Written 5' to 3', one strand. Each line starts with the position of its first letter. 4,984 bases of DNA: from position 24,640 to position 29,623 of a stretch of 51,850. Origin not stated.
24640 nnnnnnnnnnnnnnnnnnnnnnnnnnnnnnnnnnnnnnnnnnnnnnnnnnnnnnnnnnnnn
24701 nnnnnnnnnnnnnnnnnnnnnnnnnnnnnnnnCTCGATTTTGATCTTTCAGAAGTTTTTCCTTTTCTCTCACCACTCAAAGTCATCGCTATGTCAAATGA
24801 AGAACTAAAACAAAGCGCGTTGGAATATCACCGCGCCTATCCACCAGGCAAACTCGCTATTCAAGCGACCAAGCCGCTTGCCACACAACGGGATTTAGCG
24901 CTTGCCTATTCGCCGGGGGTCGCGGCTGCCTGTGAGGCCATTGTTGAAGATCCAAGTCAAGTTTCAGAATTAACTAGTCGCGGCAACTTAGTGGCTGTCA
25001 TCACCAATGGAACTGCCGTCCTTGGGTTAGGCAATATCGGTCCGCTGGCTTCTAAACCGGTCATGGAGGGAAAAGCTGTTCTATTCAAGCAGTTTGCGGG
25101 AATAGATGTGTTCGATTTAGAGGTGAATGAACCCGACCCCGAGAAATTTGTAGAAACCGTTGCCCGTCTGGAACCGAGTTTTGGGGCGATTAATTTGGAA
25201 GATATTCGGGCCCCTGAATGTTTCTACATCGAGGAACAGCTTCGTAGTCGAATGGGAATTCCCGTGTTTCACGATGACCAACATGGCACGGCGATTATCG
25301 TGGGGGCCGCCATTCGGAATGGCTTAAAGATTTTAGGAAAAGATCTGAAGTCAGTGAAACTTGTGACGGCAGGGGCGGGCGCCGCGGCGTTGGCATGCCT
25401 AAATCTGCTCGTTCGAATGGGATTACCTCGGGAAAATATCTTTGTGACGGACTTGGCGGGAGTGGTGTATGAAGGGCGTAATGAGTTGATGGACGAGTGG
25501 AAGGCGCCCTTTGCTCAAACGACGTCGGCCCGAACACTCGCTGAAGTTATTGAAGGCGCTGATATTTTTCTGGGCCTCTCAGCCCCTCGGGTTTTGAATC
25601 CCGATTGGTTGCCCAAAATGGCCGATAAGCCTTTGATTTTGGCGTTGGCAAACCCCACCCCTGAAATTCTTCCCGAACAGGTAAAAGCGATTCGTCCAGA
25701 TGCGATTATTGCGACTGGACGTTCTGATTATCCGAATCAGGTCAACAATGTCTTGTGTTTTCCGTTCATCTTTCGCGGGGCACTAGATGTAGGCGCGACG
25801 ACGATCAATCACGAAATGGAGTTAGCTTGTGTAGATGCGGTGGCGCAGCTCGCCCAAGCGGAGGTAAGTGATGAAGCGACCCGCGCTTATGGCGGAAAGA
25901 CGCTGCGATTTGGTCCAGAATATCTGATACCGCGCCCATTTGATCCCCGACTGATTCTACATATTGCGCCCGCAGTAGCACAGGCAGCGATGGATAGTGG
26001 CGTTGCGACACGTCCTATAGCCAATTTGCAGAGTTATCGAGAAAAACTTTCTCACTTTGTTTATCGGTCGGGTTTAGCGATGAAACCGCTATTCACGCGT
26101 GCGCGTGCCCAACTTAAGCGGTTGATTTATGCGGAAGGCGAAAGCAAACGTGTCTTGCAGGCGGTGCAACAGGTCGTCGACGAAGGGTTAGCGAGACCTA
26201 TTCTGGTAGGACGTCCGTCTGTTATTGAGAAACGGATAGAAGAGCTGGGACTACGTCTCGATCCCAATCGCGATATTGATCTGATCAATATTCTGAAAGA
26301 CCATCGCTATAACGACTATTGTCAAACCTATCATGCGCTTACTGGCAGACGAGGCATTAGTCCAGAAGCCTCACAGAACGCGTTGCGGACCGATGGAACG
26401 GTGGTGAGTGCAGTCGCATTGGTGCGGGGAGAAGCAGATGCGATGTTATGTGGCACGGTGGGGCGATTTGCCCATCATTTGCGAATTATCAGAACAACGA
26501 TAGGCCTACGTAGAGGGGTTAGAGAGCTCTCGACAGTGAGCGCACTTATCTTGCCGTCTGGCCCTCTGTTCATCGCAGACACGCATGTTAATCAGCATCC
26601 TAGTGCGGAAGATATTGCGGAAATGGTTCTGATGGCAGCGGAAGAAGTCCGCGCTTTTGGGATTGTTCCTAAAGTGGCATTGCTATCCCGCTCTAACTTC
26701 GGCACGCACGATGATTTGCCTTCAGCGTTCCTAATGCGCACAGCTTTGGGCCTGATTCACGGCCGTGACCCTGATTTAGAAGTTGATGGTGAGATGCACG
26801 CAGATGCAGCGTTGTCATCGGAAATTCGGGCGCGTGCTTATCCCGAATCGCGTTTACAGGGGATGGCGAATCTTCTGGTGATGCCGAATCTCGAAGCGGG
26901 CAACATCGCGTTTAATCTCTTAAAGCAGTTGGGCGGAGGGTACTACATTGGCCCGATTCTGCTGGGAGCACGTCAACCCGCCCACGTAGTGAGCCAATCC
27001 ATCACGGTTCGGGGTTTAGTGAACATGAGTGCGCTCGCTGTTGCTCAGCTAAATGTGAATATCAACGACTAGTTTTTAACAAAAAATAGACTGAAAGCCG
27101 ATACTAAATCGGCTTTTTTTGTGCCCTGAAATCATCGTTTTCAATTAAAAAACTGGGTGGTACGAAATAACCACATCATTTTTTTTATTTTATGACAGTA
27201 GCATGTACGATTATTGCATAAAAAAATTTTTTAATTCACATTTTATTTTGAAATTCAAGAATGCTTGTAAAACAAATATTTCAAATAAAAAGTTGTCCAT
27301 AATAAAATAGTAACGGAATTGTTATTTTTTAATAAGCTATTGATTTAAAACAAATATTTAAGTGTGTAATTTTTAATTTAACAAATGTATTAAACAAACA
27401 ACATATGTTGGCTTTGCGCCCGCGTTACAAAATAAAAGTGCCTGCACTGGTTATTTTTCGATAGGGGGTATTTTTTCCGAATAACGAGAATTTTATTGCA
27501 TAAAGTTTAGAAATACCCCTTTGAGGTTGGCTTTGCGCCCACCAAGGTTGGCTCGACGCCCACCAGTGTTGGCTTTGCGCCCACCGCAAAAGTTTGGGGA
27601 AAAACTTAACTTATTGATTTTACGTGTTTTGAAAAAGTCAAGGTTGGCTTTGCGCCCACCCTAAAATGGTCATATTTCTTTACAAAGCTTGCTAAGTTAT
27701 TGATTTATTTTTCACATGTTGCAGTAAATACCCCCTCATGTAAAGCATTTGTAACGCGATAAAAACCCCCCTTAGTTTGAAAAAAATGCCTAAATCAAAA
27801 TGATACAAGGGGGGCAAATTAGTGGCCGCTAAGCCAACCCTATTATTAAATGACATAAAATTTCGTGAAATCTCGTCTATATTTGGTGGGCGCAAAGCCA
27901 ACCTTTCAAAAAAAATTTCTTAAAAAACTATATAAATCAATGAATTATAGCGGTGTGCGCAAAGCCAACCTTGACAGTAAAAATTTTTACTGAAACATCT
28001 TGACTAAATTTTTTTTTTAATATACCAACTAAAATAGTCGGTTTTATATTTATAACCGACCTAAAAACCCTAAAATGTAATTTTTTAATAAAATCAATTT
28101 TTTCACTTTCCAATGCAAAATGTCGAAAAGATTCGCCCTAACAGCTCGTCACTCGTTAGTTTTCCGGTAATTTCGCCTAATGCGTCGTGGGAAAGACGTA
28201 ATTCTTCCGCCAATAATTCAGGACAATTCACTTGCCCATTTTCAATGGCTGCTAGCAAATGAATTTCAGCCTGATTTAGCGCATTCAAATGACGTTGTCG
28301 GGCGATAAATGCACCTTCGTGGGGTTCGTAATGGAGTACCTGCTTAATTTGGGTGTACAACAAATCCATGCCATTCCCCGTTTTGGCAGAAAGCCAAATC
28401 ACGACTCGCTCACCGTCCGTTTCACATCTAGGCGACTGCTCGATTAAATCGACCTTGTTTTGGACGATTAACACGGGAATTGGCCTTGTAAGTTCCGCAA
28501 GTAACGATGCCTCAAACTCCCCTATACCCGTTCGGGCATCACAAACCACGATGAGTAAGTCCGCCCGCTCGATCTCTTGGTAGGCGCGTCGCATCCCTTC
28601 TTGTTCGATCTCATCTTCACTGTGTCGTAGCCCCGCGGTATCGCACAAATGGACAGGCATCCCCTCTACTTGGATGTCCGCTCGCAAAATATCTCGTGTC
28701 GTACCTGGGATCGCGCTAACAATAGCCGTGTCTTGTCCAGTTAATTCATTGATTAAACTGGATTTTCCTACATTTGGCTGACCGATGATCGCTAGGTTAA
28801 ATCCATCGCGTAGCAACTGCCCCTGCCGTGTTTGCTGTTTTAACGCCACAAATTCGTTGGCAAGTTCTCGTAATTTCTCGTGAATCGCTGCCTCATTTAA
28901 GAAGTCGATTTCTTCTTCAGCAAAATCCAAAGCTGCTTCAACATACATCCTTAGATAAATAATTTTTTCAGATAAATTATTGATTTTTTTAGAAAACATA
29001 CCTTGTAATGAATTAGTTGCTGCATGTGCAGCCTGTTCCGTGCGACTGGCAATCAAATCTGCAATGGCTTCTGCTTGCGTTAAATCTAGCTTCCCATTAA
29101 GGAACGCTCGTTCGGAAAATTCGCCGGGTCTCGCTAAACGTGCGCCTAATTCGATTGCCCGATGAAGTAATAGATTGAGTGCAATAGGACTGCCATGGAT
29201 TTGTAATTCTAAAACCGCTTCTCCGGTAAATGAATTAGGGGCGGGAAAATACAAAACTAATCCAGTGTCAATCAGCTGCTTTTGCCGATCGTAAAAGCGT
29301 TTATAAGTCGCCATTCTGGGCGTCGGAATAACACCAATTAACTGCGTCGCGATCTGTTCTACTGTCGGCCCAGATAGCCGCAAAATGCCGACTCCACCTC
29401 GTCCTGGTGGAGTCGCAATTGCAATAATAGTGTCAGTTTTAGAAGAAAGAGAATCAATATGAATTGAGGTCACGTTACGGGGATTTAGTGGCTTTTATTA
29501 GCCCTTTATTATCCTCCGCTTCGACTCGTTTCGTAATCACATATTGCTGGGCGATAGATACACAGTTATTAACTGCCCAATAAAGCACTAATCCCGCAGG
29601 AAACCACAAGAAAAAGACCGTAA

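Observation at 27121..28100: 1-kb non-coding AT-rich gap between two convergent genes with eight 19-bp iteron-like repeats at 21-bp phasing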

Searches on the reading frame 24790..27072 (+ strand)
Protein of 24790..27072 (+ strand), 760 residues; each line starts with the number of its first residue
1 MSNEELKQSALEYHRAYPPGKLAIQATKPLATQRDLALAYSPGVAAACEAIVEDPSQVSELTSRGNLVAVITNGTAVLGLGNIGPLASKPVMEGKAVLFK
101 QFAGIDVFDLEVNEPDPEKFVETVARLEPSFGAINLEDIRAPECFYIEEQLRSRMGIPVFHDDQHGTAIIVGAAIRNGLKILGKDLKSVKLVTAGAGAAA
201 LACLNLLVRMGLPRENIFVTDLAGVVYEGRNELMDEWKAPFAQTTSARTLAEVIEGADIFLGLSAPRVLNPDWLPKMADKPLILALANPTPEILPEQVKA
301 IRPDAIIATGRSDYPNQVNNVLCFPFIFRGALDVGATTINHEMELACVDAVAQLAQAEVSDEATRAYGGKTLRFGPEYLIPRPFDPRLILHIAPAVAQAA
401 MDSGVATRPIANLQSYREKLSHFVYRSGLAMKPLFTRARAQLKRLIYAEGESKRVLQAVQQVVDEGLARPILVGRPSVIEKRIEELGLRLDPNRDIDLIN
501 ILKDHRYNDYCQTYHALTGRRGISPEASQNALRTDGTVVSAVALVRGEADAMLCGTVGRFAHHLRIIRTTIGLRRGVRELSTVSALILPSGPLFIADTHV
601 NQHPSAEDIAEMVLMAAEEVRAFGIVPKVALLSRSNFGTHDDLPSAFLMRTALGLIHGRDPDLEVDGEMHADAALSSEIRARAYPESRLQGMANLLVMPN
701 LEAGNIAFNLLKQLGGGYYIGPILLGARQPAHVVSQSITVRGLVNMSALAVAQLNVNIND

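Call 17: search_protein_families(library=ncbifam, proteins=[window:24790-27072:+], max_evalue=0.00001)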
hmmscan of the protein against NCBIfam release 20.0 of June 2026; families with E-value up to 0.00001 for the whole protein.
window:24790-27072:+ (760 aa): 12 families
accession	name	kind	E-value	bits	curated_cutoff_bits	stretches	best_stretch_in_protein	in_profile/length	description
NF009501.0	PRK12861.1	subfamily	0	1102.7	1178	1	3-756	4-762/764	NADP-dependent malic enzyme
NF007233.1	PRK09653.1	subfamily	2.1e-50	172.1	310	1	434-753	5-318/319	phosphotransacetylase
NF004167.0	PRK05632.1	equivalog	1.6e-48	165.8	418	1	434-753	389-702/708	phosphate acetyltransferase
TIGR00651.1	pta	equivalog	4.3e-47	161.1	311.2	1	445-750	1-303/304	phosphate acetyltransferase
NF010052.0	PRK13529.1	subfamily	7.2e-23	81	326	1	118-363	229-507/564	oxaloacetate-decarboxylating malate dehydrogenase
NF004472.0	PRK05805.1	subfamily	9.6e-19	67.5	399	1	539-751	81-295/302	phosphate butyryltransferase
TIGR02706.1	P_butyryltrans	equivalog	4.4e-18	65.4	410.5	1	539-750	77-290/294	phosphate butyryltransferase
NF006045.0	PRK08190.1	subfamily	5.9e-17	61.6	282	1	539-754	240-455/467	bifunctional enoyl-CoA hydratase/phosphate acetyltransferase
NF008852.0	PRK11890.1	subfamily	3.2e-15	56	413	1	538-751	85-300/315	phosphate acetyltransferase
NF005837.0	PRK07742.1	equivalog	5e-15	55.6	409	1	538-753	80-296/299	phosphate butyryltransferase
NF041582.1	malolactic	exception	1.6e-11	43.5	850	1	118-360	212-484/536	malolactic enzyme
TIGR02709.1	branched_ptb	equivalog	2.1e-08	34.1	475.15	1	541-738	60-256/271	branched-chain phosphotransacylase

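Call 28: find_encoding_contigs(protein=window:24790-27072:+, flank=10000)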
Protein window:24790-27072:+ (760 aa): no gene with exactly this product is on record in the collection.

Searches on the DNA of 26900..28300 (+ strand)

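Call 11: search_rna_families(source=window, start=26900, end=28300, threshold=evalue, max_evalue=5)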
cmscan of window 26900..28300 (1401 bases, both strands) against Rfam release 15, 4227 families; matches with E-value up to 5: 6.
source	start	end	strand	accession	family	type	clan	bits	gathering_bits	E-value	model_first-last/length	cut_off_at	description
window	27036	27122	+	RF00513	Trp_leader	Cis-reg; leader;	-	23.1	41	0.065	1-100/100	no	Tryptophan operon leader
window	27084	27214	-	RF02053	STnc430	Gene; sRNA;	-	20.6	47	2.1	1-162/162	no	Enterobacterial sRNA STnc430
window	27086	27189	-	RF02551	DapZ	Cis-reg;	-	20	56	1.3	1-78/78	no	ABC transporter regulator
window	27037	27126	+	RF01409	STnc250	Gene; sRNA;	-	19.3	42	0.65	1-94/94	no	STnc250 Hfq binding RNA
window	27094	27116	+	RF02891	AgrB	Gene; antisense;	-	18.1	40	4.9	57-79/84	no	ArsR-gov region gene B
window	27838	27933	-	RF02902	AaHKsRNA22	Gene; sRNA;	-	17.2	39.8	2.4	1-101/101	no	Aggregatibacter sRNA 22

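Call 35: search_dna_similar(query=window:27121-28100:+, collection=plasmids, mode=distant, max_evalue=0.01)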
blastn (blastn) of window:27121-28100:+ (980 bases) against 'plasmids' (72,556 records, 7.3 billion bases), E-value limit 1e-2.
No match.

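Call 91: search_dna_similar(query=window:27520-27665:+, collection=plasmids, mode=distant, max_evalue=10, max_rows=25)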
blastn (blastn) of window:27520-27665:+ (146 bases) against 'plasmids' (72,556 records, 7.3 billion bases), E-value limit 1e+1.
Records with a match: 66; places in all: 66; records where one place covers at least 80% of the query: 0.
Best place of each record, by identity: >=99% 4; 95-99% 14; 90-95% 1; 80-90% 47.
By first word of the organism name: Neisseria 45; Klebsiella 6; Arsenophonus 4; Pantoea 2; Enterobacter 2; Vibrio 2; Staphylococcus 1; Haemophilus 1; Embleya 1; Escherichia 1; and 1 more.
By predicted mobility (MOB-suite, as given by PLSDB): mobilizable 49; non-mobilizable 13; conjugative 4.
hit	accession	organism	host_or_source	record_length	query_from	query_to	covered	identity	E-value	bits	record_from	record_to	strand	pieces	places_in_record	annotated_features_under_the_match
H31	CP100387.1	Staphylococcus epidermidis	single cell,human skin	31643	92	127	25%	86.5%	1e+0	39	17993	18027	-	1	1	none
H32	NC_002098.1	Neisseria gonorrhoeae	-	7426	88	116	20%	89.7%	1e+0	40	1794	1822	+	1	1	none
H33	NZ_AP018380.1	Neisseria gonorrhoeae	Homo sapiens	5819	88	116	20%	89.7%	1e+0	40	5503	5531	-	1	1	none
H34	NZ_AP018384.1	Neisseria gonorrhoeae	Homo sapiens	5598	88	116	20%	89.7%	1e+0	40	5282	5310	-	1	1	none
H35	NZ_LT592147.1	Neisseria gonorrhoeae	-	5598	88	116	20%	89.7%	1e+0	40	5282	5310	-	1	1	none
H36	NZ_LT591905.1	Neisseria gonorrhoeae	-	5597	88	116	20%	89.7%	1e+0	40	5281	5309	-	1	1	none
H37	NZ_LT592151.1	Neisseria gonorrhoeae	-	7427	88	116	20%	89.7%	1e+0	40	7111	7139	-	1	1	none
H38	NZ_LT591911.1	Neisseria gonorrhoeae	-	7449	88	116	20%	89.7%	1e+0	40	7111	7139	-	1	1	none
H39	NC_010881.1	Neisseria gonorrhoeae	-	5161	88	116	20%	89.7%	1e+0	40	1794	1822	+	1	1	none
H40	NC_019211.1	Neisseria gonorrhoeae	-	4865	88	116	20%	89.7%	1e+0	40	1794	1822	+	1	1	none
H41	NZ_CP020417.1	Neisseria gonorrhoeae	ATCC strain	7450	88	116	20%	89.7%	1e+0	40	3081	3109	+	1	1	none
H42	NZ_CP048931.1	Neisseria gonorrhoeae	Homo sapiens,urethra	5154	88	116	20%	89.7%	1e+0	40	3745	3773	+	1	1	none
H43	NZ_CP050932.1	Neisseria gonorrhoeae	Homo sapiens,Urethral discharge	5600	88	116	20%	89.7%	1e+0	40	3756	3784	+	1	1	none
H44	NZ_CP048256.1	Neisseria gonorrhoeae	Homo sapiens,urethra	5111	88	116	20%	89.7%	1e+0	40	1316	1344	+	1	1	none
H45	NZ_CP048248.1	Neisseria gonorrhoeae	Homo sapiens,urethra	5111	88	116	20%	89.7%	1e+0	40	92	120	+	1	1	none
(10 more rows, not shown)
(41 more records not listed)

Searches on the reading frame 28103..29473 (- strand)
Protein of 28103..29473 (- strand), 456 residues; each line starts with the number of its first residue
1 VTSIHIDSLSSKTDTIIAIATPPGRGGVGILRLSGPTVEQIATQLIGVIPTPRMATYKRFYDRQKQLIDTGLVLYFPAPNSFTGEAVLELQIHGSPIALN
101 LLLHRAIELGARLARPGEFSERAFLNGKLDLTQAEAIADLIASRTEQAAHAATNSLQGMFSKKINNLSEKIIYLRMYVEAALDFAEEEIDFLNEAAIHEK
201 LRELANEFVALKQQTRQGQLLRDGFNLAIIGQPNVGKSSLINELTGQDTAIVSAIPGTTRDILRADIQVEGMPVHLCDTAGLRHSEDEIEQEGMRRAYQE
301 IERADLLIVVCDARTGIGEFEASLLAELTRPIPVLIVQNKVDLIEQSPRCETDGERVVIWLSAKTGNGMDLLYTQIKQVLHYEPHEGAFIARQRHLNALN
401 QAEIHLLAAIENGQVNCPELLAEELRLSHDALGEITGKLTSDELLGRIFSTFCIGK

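Call 8: find_encoding_contigs(protein=window:28103-29473:-, flank=10000, max_places=10)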
Protein window:28103-29473:- (456 aa): no gene with exactly this product is on record in the collection.

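Call 13: find_homologous_proteins(query=window:28103-29473:-, max_evalue=1e-50)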
Query window:28103-29473:- (456 aa): 8000 proteins with E <= 1e-50 among 8000 candidates; the best 120 are listed.
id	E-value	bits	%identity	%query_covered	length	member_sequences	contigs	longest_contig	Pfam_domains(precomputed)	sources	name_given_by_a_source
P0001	1.1e-295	998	100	100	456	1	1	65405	PF10396.15,PF01926.30,PF00350.30,PF02421.25,PF03193.23,PF12631.13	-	-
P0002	1.1e-159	550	57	98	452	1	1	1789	PF10396.15,PF01926.30,PF00350.30,PF02421.25,PF12631.13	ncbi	-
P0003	9.1e-152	524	57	97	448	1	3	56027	PF10396.15,PF01926.30,PF02421.25,PF12631.13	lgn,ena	-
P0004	3.2e-151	522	56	98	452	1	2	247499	PF10396.15,PF01926.30,PF02421.25,PF12631.13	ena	-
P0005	6.5e-151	521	55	98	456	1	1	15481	PF10396.15,PF01926.30,PF00350.30,PF02421.25,PF03193.23,PF12631.13,PF04548.23,PF00071.29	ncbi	ncbi:MAG: tRNA uridine-5-carboxymethylaminomethyl(34) synthesis GTPase MnmE [Gammaproteobacteria bac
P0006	1.0e-150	521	57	97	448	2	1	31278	PF10396.15,PF01926.30,PF00350.30,PF02421.25,PF12631.13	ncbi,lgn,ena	-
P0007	4.0e-150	519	56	99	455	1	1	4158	PF10396.15,PF01926.30,PF00350.30,PF02421.25,PF12631.13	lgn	-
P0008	1.4e-149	517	56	98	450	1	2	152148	PF10396.15,PF01926.30,PF02421.25,PF12631.13,PF04548.23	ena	-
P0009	2.4e-149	516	56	97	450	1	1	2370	PF10396.15,PF01926.30,PF00350.30,PF02421.25,PF12631.13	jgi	-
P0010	4.2e-149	515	55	97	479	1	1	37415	PF10396.15,PF01926.30,PF00350.30,PF02421.25,PF12631.13,PF04548.23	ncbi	-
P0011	4.8e-149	515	55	100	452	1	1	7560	PF10396.15,PF01926.30,PF00350.30,PF02421.25,PF03193.23,PF12631.13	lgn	-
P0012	1.2e-148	514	56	98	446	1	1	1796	PF10396.15,PF01926.30,PF02421.25,PF12631.13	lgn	-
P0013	1.6e-148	513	57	97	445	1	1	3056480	PF10396.15,PF01926.30,PF02421.25,PF12631.13,PF04548.23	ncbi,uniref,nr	ncbi:tRNA uridine-5-carboxymethylaminomethyl(34) synthesis GTPase MnmE [Thiohalobacter thiocyanaticu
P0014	3.6e-148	512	56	98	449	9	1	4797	PF10396.15,PF01926.30,PF00350.30,PF02421.25,PF03193.23,PF12631.13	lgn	-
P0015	3.7e-148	512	56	98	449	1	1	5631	PF10396.15,PF01926.30,PF02421.25,PF12631.13,PF04548.23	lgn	-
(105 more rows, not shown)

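Call 73: find_encoding_contigs(protein=P0002, flank=5000)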
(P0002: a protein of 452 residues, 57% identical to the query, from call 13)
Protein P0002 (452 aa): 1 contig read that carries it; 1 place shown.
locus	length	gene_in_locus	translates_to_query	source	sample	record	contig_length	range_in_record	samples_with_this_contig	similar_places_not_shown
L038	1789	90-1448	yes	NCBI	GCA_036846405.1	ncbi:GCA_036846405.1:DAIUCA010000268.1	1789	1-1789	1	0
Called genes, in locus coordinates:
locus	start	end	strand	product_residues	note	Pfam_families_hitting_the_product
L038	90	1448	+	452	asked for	PF10396:TrmE_N, PF12631:MnmE_helical, PF00350:Dynamin_N (faint), PF01926:MMR_HSR1, PF02421:FeoB_N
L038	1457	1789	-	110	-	?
